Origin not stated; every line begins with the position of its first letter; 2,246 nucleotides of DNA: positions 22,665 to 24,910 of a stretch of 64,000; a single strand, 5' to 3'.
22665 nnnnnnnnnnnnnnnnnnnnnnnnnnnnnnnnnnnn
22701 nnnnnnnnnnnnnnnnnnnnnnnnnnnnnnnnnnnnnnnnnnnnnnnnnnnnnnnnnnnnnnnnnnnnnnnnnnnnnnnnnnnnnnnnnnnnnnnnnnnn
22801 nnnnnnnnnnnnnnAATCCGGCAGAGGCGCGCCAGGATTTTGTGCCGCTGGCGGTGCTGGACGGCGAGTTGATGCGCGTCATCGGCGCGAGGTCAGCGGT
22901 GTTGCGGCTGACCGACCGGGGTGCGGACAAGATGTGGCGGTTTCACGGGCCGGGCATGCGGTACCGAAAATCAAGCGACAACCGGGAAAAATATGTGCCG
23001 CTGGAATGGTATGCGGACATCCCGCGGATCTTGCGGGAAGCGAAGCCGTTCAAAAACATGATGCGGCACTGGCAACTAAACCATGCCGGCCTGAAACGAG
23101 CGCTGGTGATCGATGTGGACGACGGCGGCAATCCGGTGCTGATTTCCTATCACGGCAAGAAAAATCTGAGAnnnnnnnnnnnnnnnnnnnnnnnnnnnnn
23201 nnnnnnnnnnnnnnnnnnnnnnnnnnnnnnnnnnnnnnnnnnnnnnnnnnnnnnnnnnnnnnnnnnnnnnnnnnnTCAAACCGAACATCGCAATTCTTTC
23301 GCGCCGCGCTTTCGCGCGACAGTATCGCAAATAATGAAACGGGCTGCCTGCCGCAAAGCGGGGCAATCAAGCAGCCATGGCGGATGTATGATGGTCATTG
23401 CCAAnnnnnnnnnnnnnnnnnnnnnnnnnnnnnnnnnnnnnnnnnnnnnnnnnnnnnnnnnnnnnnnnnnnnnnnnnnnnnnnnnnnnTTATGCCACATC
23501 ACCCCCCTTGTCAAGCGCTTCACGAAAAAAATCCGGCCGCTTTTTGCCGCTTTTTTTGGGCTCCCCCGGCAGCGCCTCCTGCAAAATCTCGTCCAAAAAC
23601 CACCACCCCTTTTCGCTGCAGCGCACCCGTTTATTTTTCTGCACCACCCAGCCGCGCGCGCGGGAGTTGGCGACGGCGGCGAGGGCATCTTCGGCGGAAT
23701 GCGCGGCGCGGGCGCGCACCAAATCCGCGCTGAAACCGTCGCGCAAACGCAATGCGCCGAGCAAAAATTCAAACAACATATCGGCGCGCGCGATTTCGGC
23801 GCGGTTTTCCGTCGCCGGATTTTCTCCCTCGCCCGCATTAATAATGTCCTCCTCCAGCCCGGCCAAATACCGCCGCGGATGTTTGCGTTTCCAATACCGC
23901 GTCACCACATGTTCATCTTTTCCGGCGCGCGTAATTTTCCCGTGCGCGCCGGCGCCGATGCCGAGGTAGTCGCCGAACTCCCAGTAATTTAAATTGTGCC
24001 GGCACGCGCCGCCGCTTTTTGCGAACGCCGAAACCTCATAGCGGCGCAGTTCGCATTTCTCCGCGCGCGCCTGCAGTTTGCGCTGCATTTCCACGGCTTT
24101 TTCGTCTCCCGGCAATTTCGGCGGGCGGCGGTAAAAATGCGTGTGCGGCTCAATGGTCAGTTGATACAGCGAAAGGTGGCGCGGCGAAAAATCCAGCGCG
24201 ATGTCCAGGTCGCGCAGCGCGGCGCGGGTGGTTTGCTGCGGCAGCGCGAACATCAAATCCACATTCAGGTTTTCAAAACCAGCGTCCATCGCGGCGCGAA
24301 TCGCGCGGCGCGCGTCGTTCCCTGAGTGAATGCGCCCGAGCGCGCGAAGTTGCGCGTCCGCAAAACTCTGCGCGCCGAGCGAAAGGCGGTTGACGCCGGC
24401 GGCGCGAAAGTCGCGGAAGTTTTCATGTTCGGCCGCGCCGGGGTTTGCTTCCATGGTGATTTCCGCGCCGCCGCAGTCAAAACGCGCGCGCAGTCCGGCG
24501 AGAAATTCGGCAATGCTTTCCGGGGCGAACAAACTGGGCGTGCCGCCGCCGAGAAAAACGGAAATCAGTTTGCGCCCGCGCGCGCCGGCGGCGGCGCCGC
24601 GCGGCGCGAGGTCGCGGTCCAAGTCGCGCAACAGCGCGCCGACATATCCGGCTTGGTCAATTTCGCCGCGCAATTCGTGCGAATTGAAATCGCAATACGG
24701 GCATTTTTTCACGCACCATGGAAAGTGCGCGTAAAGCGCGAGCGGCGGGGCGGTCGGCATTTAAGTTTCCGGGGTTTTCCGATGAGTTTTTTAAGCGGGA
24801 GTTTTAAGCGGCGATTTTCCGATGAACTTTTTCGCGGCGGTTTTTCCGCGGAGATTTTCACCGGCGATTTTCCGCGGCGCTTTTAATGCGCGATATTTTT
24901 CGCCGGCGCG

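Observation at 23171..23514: Tandem pair of ~145-nt promoter-to-terminator units on the minus strand: candidate novel sRNA with wobble-compatible substitutions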

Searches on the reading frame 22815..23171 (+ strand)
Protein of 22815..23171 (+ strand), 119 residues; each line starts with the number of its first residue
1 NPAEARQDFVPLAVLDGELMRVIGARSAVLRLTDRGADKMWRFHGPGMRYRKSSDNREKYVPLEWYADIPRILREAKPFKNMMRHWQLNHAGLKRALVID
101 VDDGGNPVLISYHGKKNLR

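Call 78: predict_structure(alignment_id=A5)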
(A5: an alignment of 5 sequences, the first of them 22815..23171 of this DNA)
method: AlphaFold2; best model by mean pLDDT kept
length: 119 residues; sequences in the alignment: 5
mean_pLDDT: 80.0   pTM: 0.72
mean pLDDT of the five models: 80.0, 80.0, 79.6, 75.5, 52.9
residues with pLDDT >= 90: 57; 70-90: 35; 50-70: 11; < 50: 16
segments of 3 or more residues with pLDDT < 50: 1-6, 49-53, 117-119
pLDDT, mean of each block of 10 residues (from residue 1): 51 90 93 85 66 52 85 93 93 91 92 69
secondary structure, 60 per line:
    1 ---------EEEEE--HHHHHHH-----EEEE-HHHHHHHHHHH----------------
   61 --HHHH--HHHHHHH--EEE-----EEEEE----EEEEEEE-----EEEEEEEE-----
elements in order: E10-14 H17-23 E29-32 H34-44 H63-66 H69-75 E78-80 E86-90 E95-101 E107-114

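Call 82: fold_search(model_id=the predicted structure, library=pdb)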
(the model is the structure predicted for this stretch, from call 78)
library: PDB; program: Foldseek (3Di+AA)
matches with E <= 10: 365; with E <= 0.001: 0
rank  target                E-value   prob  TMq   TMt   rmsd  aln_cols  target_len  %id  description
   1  2khe_MODEL_1_A        3.9e-02  0.92  0.40  0.50   4.3       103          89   12  Solution Structure of the Bacterial Toxin Rele from Thermus Thermophilus HB8 (released 2010-03-31)
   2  9g12_B                4.4e-02  0.92  0.40  0.52   4.4       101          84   13  Mycobacterium tuberculosis RelBE1 toxin-antitoxin system; rv1247c (relB1 antitoxin), rv1246c (relE1 toxin) (released 2025-12-17)
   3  5ycl_B                1.2e-01  0.77  0.26  0.31   3.6        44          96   18  Crystal structure of HigBA complex from Shigella flexneri (released 2018-09-19)
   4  4v7k_Ay               2.0e-01  0.51  0.35  0.42   8.3        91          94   18  Structure of RelE nuclease bound to the 70S ribosome (postcleavage state) (released 2014-07-09)
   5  4fxh_B                2.2e-01  0.44  0.34  0.41   8.0        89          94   18  Crystal structure of the isolated E. coli RelE toxin, P212121 form (released 2012-08-29)
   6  6af4_C                3.0e-01  0.41  0.32  0.32   7.8        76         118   17  Toxin-Antitoxin module from Streptococcus pneumoniae (released 2019-08-14)
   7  3bpq_B                3.2e-01  0.38  0.32  0.42   6.0        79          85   15  Crystal Structure of RelB-RelE antitoxin-toxin complex from Methanococcus jannaschii (released 2008-12-23)
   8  6kml_A                3.4e-01  0.57  0.27  0.30   3.5        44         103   18  2.09 Angstrom resolution crystal structure of tetrameric HigBA toxin-antitoxin complex from E.coli (released 2020-11-18)
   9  6af3_A                3.4e-01  0.33  0.34  0.35   7.8        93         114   16  Toxin-Antitoxin module from Streptococcus pneumoniae (released 2019-08-14)
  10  6kml_C                3.6e-01  0.57  0.27  0.30   3.4        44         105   18  2.09 Angstrom resolution crystal structure of tetrameric HigBA toxin-antitoxin complex from E.coli (released 2020-11-18)
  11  5ifg_A                3.8e-01  0.54  0.27  0.31   3.6        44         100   18  Crystal structure of HigA-HigB complex from E. Coli (released 2017-03-01)
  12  5ifg_C                3.8e-01  0.28  0.27  0.31   7.6        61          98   16  Crystal structure of HigA-HigB complex from E. Coli (released 2017-03-01)
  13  3u97                  4.3e-01  0.66  0.29  0.42   3.3        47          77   17  1.1 Angstrom-resolution crystal structure of the Brucella abortus ribonuclease toxin, BrnT (released 2012-02-22)
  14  1tfo_A                4.9e-01  0.44  0.41  0.46   5.1        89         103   11  Ribonuclease from Escherichia coli complexed with its inhibitor protein (released 2005-03-01)
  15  6af3_C                4.9e-01  0.44  0.23  0.24   2.8        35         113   20  Toxin-Antitoxin module from Streptococcus pneumoniae (released 2019-08-14)
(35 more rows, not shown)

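Call 87: fold_search(model_id=the predicted structure, library=viral)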
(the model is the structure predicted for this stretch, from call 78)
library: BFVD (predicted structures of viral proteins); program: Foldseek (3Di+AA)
matches with E <= 10: 612; with E <= 0.001: 0
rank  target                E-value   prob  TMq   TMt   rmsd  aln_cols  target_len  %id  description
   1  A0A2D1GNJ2            9.0e-03  1.00  0.52  0.18   4.7       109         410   11  (no name in the UniProt tables at hand)
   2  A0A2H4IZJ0            1.5e-02  0.99  0.42  0.22   3.8        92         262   10  Uncharacterized protein [uncultured Caudovirales phage]
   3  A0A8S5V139            2.2e-02  0.92  0.30  0.05   5.2        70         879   21  Mono-ADP-ribosyltransferase C3 [Siphoviridae sp. ct3r22]
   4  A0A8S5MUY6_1          4.7e-02  0.96  0.54  0.09   5.4       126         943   12  Nuclease [Myoviridae sp. ctxZR60]
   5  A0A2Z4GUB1            5.0e-02  0.97  0.49  0.34   6.2       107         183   11  (no name in the UniProt tables at hand)
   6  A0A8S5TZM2            5.7e-02  0.99  0.37  0.22   1.7        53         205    9  Crystallin beta/gamma motif-containing protein [Myoviridae sp. cttph48]
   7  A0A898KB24            7.3e-02  0.87  0.37  0.26   6.3        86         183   14  (no name in the UniProt tables at hand)
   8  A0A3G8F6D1            9.4e-02  0.92  0.42  0.44   4.2        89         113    9  (no name in the UniProt tables at hand)
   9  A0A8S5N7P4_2          1.0e-01  0.87  0.54  0.07   6.6       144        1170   11  Nuclease [Myoviridae sp. ctiBE32]
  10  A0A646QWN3            1.0e-01  0.82  0.38  0.58   3.9        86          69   14  (no name in the UniProt tables at hand)
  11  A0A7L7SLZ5            1.1e-01  0.97  0.46  0.33   3.6        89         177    8  (no name in the UniProt tables at hand)
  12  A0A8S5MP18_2          1.3e-01  0.60  0.44  0.07   7.4       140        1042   13  PolyVal ADP-ribosyltransferase [Siphoviridae sp. ctLR131]
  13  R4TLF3                1.5e-01  0.91  0.39  0.32   3.2        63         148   13  Uncharacterized protein [Halogranum tailed virus 1]
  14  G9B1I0                1.8e-01  0.85  0.28  0.41   2.2        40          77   20  Gp79 [Bacillus phage W.Ph.]
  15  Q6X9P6                1.9e-01  0.72  0.43  0.48   5.1       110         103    7  (no name in the UniProt tables at hand)
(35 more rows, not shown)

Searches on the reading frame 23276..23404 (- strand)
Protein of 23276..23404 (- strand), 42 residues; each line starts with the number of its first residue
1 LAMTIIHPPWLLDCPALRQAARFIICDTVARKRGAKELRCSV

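Call 8: search_protein_families(library=pfam, proteins=[window:23276-23404:-], max_evalue=0.01)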
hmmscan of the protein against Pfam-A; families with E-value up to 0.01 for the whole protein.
window:23276-23404:- (42 aa): 0 families

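Call 12: search_protein_families(library=ncbifam, proteins=[window:23276-23404:-], max_evalue=1)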
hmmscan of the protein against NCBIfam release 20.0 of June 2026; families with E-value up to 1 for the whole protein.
window:23276-23404:- (42 aa): 0 families

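Call 13: search_protein_families(library=phrogs, proteins=[window:23276-23404:-], max_evalue=1)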
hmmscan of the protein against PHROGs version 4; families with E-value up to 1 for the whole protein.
window:23276-23404:- (42 aa): 0 families

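Call 21: find_homologous_proteins(query=window:23279-23398:-, max_evalue=10)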
Query seq(40 aa): no candidate shares three 5-residue words with the query. No homologue found.

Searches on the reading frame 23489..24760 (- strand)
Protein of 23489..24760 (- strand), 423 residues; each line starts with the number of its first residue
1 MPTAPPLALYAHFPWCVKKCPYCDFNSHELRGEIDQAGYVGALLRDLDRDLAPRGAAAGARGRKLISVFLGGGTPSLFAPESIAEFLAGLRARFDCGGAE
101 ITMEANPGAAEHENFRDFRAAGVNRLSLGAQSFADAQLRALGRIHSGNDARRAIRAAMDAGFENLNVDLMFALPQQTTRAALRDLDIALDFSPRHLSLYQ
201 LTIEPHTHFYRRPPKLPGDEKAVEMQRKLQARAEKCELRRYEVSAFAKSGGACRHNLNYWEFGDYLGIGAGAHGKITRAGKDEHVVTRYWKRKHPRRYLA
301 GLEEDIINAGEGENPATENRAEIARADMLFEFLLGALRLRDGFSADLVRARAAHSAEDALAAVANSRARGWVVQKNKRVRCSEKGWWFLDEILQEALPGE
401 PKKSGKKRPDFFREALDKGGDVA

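Call 8: search_protein_families(library=pfam, proteins=[window:23489-24760:-], max_evalue=0.01)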
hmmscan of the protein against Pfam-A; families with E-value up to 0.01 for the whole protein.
window:23489-24760:- (423 aa): 2 families
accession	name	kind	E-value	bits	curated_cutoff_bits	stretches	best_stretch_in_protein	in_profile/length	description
PF04055.27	Radical_SAM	-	6.6e-22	78.9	29.5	1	12-178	3-156/166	Radical SAM superfamily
PF06969.22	HemN_C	-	4.5e-08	33.5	24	1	325-388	3-67/67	HemN C-terminal domain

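Call 11: find_encoding_contigs(protein=window:23489-24760:-, flank=10000, max_places=10)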
Protein window:23489-24760:- (423 aa): no gene with exactly this product is on record in the collection.

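Call 22: find_homologous_proteins(query=window:23489-24760:-, max_evalue=1e-50)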
Query window:23489-24760:- (423 aa): 8000 proteins with E <= 1e-50 among 8000 candidates; the best 120 are listed.
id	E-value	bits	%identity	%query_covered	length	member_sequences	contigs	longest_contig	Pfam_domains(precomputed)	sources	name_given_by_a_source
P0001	1.4e-276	935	97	100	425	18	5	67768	PF04055.28,PF06969.23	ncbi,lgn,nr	ncbi:MAG: radical SAM family heme chaperone HemW [Gammaproteobacteria bacterium]|nr:radical SAM fami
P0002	5.6e-176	604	69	94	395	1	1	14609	PF04055.28,PF06969.23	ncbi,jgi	ncbi:MAG: radical SAM family heme chaperone HemW [Gammaproteobacteria bacterium]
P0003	1.6e-153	530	62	93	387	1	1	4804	PF04055.28,PF06969.23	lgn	-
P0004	1.2e-145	504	60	93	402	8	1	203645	PF04055.28,PF06969.23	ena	-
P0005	3.1e-141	489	58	93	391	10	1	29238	PF04055.28,PF06969.23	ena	-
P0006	1.0e-140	488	59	93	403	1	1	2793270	PF04055.28,PF06969.23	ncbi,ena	-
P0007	3.4e-139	483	59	93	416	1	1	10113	PF04055.28,PF06969.23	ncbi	ncbi:MAG: radical SAM family heme chaperone HemW [bacterium]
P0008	4.2e-139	482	58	94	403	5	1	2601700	PF04055.28,PF06969.23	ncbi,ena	-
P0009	4.3e-139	482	58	94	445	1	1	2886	PF04055.28,PF06969.23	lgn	-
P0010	5.2e-139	482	56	95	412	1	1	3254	PF04055.28,PF06969.23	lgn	-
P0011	2.8e-136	473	57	93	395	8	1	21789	PF04055.28,PF06969.23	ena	-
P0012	1.2e-135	471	58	94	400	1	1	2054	PF04055.28,PF06969.23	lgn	-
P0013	3.3e-135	469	57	94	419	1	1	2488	PF04055.28,PF06969.23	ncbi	-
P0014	8.2e-135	468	55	97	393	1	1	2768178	PF04055.28,PF06969.23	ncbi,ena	-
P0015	3.7e-134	466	58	93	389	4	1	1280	PF04055.28,PF06969.23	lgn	-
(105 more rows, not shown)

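Call 23: find_encoding_contigs(protein=P0001, flank=10000, max_places=10)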
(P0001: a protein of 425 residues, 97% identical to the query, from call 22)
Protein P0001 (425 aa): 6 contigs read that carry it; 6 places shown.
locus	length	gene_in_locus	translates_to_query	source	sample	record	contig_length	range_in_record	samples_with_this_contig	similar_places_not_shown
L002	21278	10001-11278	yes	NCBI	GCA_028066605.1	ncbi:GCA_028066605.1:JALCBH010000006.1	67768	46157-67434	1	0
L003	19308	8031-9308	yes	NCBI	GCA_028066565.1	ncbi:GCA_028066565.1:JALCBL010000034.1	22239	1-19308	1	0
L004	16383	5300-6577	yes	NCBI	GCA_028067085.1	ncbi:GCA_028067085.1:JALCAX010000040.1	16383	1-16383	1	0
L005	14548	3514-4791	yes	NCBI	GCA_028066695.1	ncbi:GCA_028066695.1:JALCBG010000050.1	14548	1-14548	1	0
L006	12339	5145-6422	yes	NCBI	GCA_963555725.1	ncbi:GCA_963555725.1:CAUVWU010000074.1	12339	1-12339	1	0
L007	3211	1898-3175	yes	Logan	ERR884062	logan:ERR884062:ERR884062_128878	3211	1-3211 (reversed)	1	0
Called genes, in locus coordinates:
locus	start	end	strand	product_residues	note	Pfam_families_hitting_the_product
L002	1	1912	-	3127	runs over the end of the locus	PF12733:Cadherin-like, PF18657:YDG, PF00041:fn3, PF12733:Cadherin-like, PF18657:YDG (weak), PF18676:MBG_2, PF18657:YDG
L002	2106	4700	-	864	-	PF19755:DUF6242 (faint), PF12733:Cadherin-like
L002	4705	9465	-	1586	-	PF00041:fn3 (weak), PF03160:Calx-beta (weak), PF00041:fn3 (weak), PF12733:Cadherin-like, PF12733:Cadherin-like, PF00041:fn3, PF18676:MBG_2, PF18657:YDG, +3 more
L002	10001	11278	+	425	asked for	PF04055:Radical_SAM, PF06969:HemN_C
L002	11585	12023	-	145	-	-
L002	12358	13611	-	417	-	PF01523:PmbA_TldD_1st, PF19290:PmbA_TldD_2nd, PF19289:PmbA_TldD_3rd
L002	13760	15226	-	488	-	PF01523:PmbA_TldD_1st, PF19290:PmbA_TldD_2nd, PF19289:PmbA_TldD_3rd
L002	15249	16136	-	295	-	PF00795:CN_hydrolase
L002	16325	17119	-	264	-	PF02578:Cu-oxidase_4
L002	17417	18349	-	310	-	PF02401:LYTB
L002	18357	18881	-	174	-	PF01252:Peptidase_A8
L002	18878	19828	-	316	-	PF01467:CTP_transf_like, PF06574:FAD_syn, PF01687:Flavokinase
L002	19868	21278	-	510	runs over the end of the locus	PF03023:MurJ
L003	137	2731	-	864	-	PF19755:DUF6242 (faint), PF12733:Cadherin-like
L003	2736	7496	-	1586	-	PF00041:fn3 (weak), PF03160:Calx-beta (weak), PF00041:fn3 (weak), PF12733:Cadherin-like, PF12733:Cadherin-like, PF00041:fn3, PF18676:MBG_2, PF18657:YDG, +3 more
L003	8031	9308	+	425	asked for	PF04055:Radical_SAM, PF06969:HemN_C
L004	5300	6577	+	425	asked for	PF04055:Radical_SAM, PF06969:HemN_C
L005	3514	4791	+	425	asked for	PF04055:Radical_SAM, PF06969:HemN_C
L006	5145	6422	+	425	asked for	PF04055:Radical_SAM, PF06969:HemN_C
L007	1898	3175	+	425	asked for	PF04055:Radical_SAM, PF06969:HemN_C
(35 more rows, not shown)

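Call 24: find_encoding_contigs(protein=P0002, flank=10000, max_places=5)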
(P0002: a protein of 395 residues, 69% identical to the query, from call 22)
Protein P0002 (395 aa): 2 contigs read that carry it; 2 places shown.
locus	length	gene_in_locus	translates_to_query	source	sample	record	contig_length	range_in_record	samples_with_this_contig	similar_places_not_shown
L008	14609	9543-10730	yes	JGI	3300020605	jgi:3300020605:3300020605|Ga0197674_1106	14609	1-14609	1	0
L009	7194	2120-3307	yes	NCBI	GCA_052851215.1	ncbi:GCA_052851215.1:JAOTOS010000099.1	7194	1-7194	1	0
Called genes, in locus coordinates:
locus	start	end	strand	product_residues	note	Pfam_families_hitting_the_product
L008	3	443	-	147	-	?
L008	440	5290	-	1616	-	PF12733:Cadherin-like, PF18657:YDG, PF00041:fn3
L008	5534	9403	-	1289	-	PF18676:MBG_2, PF18657:YDG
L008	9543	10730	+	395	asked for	PF04055:Radical_SAM, PF06969:HemN_C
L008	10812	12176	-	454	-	PF01523:PmbA_TldD_1st, PF19290:PmbA_TldD_2nd, PF19289:PmbA_TldD_3rd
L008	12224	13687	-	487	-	PF01523:PmbA_TldD_1st, PF19290:PmbA_TldD_2nd, PF19289:PmbA_TldD_3rd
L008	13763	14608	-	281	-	?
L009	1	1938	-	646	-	PF18676:MBG_2, PF18657:YDG (weak)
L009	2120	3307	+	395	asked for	PF04055:Radical_SAM, PF06969:HemN_C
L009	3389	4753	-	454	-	PF01523:PmbA_TldD_1st, PF19290:PmbA_TldD_2nd, PF19289:PmbA_TldD_3rd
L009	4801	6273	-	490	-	PF01523:PmbA_TldD_1st, PF19290:PmbA_TldD_2nd, PF19289:PmbA_TldD_3rd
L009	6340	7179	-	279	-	PF00795:CN_hydrolase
